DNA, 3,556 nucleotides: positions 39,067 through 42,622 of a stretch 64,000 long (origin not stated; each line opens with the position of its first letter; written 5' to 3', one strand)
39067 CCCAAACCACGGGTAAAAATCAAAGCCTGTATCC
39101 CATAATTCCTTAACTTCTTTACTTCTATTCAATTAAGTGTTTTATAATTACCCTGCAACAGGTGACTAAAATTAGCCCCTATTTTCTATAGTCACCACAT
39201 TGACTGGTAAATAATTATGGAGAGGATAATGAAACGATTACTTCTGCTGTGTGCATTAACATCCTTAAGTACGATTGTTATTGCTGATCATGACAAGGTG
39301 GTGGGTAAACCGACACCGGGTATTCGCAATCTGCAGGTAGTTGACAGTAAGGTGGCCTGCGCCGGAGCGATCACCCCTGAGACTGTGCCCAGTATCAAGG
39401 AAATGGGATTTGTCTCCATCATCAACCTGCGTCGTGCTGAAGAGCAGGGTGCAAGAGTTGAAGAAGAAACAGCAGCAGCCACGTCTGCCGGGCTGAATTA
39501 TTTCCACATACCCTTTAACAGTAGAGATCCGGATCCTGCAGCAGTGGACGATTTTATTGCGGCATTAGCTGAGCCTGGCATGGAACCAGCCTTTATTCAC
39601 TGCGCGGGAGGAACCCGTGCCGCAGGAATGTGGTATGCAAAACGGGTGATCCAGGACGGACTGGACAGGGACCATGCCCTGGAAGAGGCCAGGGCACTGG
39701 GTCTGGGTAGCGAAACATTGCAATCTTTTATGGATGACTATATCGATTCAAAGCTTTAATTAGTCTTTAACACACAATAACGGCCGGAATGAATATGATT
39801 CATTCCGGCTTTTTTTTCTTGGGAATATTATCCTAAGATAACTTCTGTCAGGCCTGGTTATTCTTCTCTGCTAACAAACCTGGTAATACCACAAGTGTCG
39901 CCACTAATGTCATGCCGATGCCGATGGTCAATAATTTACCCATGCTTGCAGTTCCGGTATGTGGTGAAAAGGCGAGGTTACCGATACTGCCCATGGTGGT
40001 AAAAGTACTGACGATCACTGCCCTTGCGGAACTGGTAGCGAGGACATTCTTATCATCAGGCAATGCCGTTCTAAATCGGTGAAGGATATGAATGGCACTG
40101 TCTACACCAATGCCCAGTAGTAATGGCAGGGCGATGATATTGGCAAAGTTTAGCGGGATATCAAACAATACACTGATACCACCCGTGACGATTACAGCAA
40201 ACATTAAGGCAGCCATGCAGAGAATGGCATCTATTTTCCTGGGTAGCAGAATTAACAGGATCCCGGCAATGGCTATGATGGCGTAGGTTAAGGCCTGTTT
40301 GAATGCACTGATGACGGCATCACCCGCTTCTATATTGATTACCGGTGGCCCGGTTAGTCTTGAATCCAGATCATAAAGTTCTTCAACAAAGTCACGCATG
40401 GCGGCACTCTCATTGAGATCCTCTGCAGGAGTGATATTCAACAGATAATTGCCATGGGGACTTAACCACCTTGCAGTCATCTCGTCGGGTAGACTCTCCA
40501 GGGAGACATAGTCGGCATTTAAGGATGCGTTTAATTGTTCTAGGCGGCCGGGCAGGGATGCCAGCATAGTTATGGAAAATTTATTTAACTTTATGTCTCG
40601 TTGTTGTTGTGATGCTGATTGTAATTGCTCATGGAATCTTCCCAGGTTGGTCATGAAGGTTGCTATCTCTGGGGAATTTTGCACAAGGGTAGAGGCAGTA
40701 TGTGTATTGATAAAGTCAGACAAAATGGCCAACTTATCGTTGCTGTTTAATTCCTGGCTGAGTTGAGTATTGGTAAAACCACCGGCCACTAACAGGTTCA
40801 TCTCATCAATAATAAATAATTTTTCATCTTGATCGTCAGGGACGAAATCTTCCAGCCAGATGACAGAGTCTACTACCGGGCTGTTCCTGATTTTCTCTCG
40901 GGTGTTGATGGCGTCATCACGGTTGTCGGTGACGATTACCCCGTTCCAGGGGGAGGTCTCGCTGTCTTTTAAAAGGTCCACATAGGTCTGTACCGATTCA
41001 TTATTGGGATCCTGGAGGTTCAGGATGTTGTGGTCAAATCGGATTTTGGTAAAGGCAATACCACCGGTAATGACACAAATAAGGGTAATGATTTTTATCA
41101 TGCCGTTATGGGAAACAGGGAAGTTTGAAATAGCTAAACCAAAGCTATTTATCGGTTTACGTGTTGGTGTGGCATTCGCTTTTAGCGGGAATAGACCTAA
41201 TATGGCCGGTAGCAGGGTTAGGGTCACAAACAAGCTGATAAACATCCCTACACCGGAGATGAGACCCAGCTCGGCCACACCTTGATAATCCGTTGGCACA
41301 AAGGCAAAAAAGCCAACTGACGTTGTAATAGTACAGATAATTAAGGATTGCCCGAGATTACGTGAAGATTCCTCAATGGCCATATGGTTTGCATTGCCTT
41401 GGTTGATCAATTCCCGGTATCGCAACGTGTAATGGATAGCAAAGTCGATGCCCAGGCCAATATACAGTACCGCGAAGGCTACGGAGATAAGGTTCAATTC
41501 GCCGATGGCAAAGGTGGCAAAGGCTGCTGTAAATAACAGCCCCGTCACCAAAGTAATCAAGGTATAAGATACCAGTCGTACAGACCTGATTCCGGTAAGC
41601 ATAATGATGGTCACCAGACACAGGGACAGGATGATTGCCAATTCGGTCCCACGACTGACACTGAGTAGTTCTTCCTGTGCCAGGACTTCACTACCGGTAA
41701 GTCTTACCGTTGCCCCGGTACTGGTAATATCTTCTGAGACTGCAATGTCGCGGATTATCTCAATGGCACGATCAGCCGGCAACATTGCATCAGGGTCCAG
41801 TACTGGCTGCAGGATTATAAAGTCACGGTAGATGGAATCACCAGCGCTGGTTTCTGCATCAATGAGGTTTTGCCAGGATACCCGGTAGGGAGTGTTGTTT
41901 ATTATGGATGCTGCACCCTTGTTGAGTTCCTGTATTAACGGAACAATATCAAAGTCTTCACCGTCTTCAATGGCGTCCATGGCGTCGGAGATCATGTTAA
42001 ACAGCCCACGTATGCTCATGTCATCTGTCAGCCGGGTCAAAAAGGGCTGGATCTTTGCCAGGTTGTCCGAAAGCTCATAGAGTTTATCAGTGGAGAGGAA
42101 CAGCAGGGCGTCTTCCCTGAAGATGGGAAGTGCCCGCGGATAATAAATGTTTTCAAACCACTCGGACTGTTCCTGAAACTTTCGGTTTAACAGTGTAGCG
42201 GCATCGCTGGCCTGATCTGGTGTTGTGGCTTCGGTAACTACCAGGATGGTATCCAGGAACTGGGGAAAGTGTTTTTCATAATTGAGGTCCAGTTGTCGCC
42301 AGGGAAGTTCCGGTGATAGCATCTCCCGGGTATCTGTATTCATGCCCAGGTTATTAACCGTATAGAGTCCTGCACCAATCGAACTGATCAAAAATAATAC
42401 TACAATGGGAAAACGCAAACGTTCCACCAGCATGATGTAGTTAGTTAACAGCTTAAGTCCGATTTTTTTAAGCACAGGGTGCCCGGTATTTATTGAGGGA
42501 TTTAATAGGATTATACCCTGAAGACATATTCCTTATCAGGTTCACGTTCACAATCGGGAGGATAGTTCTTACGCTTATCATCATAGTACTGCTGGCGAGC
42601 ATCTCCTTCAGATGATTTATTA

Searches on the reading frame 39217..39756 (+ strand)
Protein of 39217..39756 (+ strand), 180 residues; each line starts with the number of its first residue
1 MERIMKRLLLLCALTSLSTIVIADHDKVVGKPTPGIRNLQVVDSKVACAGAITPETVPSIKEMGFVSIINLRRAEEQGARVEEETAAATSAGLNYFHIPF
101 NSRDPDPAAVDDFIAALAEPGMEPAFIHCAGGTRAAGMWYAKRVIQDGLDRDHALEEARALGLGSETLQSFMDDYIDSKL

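Call 31: search_protein_families(library=pfam, proteins=[window:39217-39756:+], max_evalue=0.001)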
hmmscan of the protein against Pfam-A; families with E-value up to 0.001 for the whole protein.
window:39217-39756:+ (180 aa): 3 families
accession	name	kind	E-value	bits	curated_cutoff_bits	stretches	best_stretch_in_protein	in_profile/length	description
PF04273.18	BLH_phosphatase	-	4.8e-12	46.6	26.1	1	39-140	2-104/110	Beta-lactamase hydrolase-like protein, phosphatase-like domain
PF22741.1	PTP-NADK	-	3.1e-08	33.6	27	1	49-160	33-147/163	DSP-PTPase phosphatase fused to NAD+ Kinase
PF22784.1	PTP-SAK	-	0.00077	20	27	1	55-155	22-120/153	Swiss Army Knife protein, DSP-PTPase phosphatase domain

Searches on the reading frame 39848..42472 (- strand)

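Call 31: search_protein_families(library=pfam, proteins=[window:39848-42472:-], max_evalue=0.001)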
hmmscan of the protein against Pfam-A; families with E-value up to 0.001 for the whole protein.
window:39848-42472:- (874 aa): 2 families
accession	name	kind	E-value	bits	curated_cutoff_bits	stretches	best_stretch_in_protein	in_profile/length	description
PF03176.21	MMPL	-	3.7e-37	128.5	20.5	2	233-432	103-306/333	MMPL family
PF02355.23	SecD_SecF_C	-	0.00033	20.6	20.5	1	718-825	27-133/189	Protein export membrane protein SecD/SecF, C-terminal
